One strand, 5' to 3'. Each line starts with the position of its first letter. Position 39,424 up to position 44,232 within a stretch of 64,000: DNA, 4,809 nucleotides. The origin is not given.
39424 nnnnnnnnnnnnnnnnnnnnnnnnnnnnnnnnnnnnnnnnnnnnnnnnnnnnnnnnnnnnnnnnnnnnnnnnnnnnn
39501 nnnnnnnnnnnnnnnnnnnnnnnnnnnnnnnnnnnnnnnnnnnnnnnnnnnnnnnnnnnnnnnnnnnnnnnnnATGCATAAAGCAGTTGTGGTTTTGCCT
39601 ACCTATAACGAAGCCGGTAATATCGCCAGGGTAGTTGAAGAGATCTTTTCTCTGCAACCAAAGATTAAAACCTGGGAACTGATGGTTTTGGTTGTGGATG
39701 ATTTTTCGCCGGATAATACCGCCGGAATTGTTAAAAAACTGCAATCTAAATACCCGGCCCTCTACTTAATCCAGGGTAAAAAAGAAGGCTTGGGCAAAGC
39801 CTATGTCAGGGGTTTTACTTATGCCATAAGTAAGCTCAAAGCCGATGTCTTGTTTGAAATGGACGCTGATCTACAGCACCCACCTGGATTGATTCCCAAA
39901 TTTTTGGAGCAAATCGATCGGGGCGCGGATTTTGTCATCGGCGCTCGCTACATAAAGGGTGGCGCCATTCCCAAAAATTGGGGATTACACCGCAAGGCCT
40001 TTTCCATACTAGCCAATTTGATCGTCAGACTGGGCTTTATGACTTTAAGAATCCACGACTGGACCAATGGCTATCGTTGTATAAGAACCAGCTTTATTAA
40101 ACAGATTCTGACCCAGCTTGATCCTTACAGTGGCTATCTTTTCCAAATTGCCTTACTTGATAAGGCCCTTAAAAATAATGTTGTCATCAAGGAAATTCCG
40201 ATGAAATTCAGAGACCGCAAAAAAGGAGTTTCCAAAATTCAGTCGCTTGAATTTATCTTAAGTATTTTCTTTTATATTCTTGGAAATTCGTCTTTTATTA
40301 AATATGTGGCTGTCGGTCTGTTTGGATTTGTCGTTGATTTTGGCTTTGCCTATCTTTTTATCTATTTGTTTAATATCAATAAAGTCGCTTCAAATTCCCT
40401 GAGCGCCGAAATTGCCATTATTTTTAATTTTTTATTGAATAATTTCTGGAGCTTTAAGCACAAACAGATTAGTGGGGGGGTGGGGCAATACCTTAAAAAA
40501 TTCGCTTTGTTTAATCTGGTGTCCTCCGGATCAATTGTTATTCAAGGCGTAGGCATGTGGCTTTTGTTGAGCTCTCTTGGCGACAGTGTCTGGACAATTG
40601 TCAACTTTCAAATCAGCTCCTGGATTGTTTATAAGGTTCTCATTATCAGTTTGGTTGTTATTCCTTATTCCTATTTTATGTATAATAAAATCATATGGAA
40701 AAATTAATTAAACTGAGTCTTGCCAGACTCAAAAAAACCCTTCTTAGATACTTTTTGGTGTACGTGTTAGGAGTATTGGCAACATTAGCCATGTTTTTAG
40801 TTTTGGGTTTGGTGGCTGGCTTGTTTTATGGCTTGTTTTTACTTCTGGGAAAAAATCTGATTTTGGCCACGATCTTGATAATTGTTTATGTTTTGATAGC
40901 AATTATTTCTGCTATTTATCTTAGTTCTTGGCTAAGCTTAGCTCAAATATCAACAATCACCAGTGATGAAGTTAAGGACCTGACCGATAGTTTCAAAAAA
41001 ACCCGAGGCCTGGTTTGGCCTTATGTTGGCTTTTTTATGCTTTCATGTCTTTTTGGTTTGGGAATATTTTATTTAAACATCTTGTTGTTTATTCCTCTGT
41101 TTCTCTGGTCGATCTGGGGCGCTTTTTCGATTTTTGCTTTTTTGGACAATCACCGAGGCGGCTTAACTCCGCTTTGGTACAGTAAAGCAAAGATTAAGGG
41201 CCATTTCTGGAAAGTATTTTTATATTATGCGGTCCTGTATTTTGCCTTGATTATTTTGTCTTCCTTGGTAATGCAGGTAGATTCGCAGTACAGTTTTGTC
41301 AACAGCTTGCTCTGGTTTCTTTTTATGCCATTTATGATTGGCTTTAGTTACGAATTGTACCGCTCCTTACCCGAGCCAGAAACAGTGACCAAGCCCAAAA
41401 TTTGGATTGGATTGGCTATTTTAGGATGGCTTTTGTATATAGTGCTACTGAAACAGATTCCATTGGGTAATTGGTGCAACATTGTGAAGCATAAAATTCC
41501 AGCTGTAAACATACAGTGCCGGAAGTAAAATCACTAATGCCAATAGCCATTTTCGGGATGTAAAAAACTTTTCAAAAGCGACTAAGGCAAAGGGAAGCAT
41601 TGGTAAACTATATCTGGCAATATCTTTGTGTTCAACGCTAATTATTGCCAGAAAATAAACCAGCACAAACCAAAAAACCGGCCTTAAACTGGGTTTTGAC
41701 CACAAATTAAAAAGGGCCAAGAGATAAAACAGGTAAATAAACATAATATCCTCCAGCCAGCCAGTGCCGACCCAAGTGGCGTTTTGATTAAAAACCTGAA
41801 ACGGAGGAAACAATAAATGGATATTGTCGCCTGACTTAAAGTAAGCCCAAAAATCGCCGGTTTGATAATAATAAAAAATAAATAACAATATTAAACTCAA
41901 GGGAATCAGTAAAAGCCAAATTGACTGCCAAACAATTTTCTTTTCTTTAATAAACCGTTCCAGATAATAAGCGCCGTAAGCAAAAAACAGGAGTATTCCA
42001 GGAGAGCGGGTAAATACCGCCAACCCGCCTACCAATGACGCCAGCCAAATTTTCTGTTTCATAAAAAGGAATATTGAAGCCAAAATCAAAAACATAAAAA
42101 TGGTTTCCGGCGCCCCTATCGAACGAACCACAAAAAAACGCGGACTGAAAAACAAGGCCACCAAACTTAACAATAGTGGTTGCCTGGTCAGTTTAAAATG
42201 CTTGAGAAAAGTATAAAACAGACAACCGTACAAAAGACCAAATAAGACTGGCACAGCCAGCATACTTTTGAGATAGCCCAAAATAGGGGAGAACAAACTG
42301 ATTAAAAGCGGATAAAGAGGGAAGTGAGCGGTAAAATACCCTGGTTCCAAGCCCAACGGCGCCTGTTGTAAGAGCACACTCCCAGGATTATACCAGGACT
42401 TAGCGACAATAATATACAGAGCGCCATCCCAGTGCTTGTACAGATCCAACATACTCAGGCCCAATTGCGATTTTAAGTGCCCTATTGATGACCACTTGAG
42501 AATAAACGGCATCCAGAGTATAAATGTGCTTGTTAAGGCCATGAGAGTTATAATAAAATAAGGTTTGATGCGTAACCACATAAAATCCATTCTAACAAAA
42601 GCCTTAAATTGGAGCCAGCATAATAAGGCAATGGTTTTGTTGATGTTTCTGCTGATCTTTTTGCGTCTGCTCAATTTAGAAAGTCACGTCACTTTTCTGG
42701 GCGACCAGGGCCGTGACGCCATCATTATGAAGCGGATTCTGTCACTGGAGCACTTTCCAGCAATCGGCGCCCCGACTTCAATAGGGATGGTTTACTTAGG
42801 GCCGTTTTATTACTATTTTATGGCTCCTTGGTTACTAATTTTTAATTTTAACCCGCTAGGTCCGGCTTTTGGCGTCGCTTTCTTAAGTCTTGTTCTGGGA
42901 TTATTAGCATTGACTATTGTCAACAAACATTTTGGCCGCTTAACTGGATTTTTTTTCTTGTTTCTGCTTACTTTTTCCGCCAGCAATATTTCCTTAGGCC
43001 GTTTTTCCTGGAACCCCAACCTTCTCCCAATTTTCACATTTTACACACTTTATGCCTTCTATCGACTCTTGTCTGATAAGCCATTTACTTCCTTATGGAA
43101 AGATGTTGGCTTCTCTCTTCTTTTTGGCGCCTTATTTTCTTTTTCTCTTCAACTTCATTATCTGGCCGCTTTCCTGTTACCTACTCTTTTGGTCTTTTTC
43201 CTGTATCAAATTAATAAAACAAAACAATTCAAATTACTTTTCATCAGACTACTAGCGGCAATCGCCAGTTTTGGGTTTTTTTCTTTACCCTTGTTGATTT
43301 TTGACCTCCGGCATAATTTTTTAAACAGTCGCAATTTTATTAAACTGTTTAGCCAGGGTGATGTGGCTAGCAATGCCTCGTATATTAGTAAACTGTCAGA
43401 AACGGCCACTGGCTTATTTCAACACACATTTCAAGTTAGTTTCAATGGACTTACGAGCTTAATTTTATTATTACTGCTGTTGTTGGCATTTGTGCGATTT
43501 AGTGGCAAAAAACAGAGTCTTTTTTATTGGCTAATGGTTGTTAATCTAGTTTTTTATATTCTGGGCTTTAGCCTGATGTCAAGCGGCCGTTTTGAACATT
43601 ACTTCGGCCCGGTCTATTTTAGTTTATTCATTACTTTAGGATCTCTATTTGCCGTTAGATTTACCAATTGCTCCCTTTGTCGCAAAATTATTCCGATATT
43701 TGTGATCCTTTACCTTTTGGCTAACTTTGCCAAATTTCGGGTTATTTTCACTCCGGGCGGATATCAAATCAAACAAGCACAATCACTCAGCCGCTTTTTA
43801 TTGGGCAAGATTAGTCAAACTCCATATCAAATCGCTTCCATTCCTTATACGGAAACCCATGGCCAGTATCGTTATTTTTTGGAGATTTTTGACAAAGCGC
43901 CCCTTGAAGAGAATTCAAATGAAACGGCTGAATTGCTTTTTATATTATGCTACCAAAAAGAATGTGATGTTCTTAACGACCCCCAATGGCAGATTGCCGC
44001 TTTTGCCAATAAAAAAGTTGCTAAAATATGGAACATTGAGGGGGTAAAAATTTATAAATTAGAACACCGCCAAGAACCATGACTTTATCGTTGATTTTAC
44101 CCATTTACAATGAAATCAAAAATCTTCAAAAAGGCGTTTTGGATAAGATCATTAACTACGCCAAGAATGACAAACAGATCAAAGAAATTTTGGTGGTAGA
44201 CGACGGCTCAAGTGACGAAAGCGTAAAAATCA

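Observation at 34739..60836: ~26-kb lipid-linked glycosylation island with nine GT-C-type membrane proteins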

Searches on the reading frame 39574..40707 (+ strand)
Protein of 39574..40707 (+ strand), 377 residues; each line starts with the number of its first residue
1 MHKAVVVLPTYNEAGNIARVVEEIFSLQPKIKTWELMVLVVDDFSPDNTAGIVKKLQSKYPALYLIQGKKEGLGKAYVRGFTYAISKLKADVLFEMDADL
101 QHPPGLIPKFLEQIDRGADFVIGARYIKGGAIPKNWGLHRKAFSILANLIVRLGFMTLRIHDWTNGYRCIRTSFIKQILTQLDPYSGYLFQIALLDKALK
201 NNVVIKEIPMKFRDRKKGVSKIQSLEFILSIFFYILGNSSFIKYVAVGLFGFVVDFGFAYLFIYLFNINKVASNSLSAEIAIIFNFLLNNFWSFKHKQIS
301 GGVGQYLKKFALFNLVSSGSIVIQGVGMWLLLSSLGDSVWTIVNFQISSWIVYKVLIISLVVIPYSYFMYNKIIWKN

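Call 6: search_protein_families(library=pfam, max_evalue=0.01, proteins=[window:39574-40707:+])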
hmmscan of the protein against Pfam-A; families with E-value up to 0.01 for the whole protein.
window:39574-40707:+ (377 aa): 4 families
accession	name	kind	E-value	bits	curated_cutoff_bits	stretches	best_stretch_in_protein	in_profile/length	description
PF00535.33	Glycos_transf_2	-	1.7e-25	90.4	23.3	1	6-141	2-131/168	Glycosyl transferase family 2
PF04138.20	GtrA_DPMS_TM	-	1e-16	61.6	26.1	1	243-375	1-117/117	GtrA/DPMS, transmembrane domain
PF13641.12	Glyco_tranf_2_3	-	0.00044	20.8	27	1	5-121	4-119/230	Glycosyltransferase like family 2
PF10111.15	Glyco_tranf_2_2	-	0.0053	16.7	27.3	1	6-100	2-92/276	Glycosyltransferase like family 2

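Call 62: search_protein_families(library=ncbifam, max_evalue=0.00001, proteins=[window:39574-40707:+])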
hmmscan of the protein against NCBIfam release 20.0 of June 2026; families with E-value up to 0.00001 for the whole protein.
window:39574-40707:+ (377 aa): 10 families
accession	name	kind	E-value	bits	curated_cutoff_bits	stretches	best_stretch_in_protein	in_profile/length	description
NF047588.1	GlcsyltransPgfSStrep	equivalog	7e-15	55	500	1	4-287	3-270/308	glycosyltransferase PgfS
NF007986.1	PRK10714.1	equivalog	3.1e-13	49.4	529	1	2-291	6-283/316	undecaprenyl-phosphate 4-deoxy-4-formamido-L-arabinose transferase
NF041391.1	DPhHxTase_Halo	equivalog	3.6e-13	49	375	1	10-224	3-194/213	dolichyl-phosphate hexose transferase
TIGR04182.1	glyco_TIGR04182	equivalog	1.7e-12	47.3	325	1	5-235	3-214/293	S-layer glycoprotein N-glycosyltransferase AglJ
NF041875.1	EPS_EpsD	equivalog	1e-09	38.3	370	1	6-122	3-112/325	exopolysaccharide biosynthesis glycosyltransferase EpsD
NF058614.1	PPMAGASynPpgS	equivalog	1.9e-09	37.3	370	1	5-224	3-208/226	polyprenyl-phospho-N-acetylgalactosaminyl synthase PpgS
NF038302.1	EPS_HpsE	equivalog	4.7e-08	32.3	300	1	5-93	4-90/307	hormogonium polysaccharide biosynthesis glycosyltransferase HpsE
TIGR03937.1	PgaC_IcaA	equivalog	9.5e-08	31.4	422.3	1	4-99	47-135/407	poly-beta-1,6-N-acetyl-D-glucosamine synthase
NF045692.1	OglycostaseCruG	equivalog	1.1e-07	31.2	600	1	3-115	42-153/386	2'-O-glycosyltransferase CruG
TIGR03469.1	HpnB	hypoth_equivalog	1.1e-06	27.9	379.25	1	4-116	46-162/386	hopene-associated glycosyltransferase HpnB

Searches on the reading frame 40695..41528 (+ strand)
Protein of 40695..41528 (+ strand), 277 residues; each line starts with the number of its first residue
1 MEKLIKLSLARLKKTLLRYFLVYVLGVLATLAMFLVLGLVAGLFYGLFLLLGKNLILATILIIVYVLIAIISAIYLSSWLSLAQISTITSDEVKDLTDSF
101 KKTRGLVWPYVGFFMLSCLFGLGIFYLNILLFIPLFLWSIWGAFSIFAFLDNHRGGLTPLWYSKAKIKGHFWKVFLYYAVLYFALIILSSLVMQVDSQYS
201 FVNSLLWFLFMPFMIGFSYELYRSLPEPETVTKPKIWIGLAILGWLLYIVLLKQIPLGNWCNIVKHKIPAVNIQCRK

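Call 5: search_protein_families(library=pfam, max_evalue=0.01, proteins=[window:40695-41528:+])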
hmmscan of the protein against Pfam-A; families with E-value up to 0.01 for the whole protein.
window:40695-41528:+ (277 aa): 0 families

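Call 11: search_protein_families(library=ncbifam, max_evalue=0.01, proteins=[window:40695-41528:+])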
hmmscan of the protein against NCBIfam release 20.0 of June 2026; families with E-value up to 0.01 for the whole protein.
window:40695-41528:+ (277 aa): 0 families

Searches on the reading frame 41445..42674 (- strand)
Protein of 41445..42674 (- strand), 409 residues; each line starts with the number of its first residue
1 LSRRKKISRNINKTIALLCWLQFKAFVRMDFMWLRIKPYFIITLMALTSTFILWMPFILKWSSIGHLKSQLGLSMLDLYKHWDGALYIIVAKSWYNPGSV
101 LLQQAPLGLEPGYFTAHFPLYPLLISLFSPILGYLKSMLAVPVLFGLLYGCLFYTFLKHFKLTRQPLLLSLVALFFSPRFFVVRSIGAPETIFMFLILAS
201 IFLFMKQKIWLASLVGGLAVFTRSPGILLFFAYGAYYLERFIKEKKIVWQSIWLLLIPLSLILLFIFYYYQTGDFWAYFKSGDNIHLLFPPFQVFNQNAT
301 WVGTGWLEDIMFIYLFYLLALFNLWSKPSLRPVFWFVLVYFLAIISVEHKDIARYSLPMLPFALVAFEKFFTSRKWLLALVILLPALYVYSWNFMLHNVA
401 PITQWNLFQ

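Call 5: search_protein_families(library=pfam, max_evalue=0.01, proteins=[window:41445-42674:-])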
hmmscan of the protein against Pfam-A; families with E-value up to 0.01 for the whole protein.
window:41445-42674:- (409 aa): 0 families

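Call 11: search_protein_families(library=ncbifam, max_evalue=0.01, proteins=[window:41445-42674:-])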
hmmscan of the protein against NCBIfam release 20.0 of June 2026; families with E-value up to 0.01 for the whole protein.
window:41445-42674:- (409 aa): 1 family
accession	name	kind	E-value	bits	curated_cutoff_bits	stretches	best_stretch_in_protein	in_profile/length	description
NF046093.1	AZOBR_p60025_fam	subfamily_domain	7.8e-10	38.4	150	1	39-255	9-224/232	AZOBR_p60025 family cell surface glycopolymer formation protein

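Call 21: find_homologous_proteins(query=window:41445-42590:-, max_evalue=0.00001)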
Query window:41445-42590:- (381 aa): 1351 proteins with E <= 0.00001 among 8000 candidates; the best 120 are listed.
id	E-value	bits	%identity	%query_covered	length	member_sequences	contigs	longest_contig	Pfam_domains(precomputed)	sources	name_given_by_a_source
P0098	9.2e-246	834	100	100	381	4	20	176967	-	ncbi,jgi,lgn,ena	-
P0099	7.8e-196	669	76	100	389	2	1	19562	-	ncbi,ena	-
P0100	8.5e-180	616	72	100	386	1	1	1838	-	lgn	-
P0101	5.4e-168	578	70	99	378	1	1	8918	-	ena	-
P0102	2.7e-167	575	69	99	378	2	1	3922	-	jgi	jgi:Gpi18-like mannosyltransferase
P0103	1.7e-161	556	68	96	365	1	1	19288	-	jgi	-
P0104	8.7e-159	547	68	98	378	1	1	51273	-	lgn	-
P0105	1.9e-158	546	66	100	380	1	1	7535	-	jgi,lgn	-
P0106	8.3e-157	541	65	100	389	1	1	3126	-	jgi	-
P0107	9.3e-157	541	69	94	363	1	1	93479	-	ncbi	-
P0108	1.0e-154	534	67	94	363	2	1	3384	-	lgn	-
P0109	3.1e-154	532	71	88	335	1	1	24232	-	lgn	-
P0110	1.8e-152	526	65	99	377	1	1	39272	-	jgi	-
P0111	5.8e-152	525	71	88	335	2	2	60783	-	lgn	-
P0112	2.5e-149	516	63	99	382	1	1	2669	-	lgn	-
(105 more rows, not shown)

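Call 24: search_solved_structures(query=A2, max_evalue=1)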
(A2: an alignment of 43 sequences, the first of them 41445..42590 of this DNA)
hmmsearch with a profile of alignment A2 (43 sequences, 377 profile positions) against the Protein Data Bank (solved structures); distinct sequences matched with E-value up to 1: 2.
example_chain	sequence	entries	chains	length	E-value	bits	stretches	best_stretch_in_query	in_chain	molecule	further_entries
23gx_B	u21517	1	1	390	5e-05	26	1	100-213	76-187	GPI mannosyltransferase 1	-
23gf_B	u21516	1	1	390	5.2e-05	25.9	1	101-213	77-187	GPI mannosyltransferase 1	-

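Call 25: search_protein_families(library=pfam, alignment_id=A2, max_evalue=0.01)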
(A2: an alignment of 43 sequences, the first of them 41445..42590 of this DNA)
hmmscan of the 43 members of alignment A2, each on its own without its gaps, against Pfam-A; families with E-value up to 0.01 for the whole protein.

A. member 1, window:41445-42590:- (381 aa): 0 families

B. families by the number of members that match (of 43 scanned): 4 families
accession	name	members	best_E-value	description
PF13231.12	PMT_2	20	3.3e-08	Dolichyl-phosphate-mannose-protein mannosyltransferase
PF09594.16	GT87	9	3.7e-05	Glycosyltransferase family 87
PF02366.24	PMT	4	2.2e-07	Dolichyl-phosphate-mannose-protein mannosyltransferase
PF16020.10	Deltameth_res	1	0.0073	Deltamethrin resistance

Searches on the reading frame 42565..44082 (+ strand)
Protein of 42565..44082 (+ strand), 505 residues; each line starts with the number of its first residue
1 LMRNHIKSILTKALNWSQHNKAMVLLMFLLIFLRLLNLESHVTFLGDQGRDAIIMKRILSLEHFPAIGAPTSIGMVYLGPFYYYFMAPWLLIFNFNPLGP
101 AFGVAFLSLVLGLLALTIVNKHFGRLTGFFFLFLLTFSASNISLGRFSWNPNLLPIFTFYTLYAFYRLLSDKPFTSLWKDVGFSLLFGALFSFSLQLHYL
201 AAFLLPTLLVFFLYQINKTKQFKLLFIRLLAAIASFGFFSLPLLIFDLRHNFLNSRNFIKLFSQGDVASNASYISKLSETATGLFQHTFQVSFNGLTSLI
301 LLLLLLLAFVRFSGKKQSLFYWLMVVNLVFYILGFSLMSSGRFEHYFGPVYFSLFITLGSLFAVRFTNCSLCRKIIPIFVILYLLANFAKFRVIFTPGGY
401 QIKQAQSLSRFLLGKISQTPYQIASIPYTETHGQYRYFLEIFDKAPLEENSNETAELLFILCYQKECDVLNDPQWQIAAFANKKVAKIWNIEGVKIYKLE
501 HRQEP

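Call 5: search_protein_families(library=pfam, max_evalue=0.01, proteins=[window:42565-44082:+])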
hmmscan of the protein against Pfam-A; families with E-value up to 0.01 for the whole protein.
window:42565-44082:+ (505 aa): 1 family
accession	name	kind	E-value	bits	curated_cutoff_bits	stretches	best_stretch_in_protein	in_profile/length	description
PF13231.12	PMT_2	-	0.00037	21.2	26.1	1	80-234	4-150/160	Dolichyl-phosphate-mannose-protein mannosyltransferase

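Call 11: search_protein_families(library=ncbifam, max_evalue=0.01, proteins=[window:42565-44082:+])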
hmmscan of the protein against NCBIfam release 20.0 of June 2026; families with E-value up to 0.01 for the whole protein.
window:42565-44082:+ (505 aa): 0 families
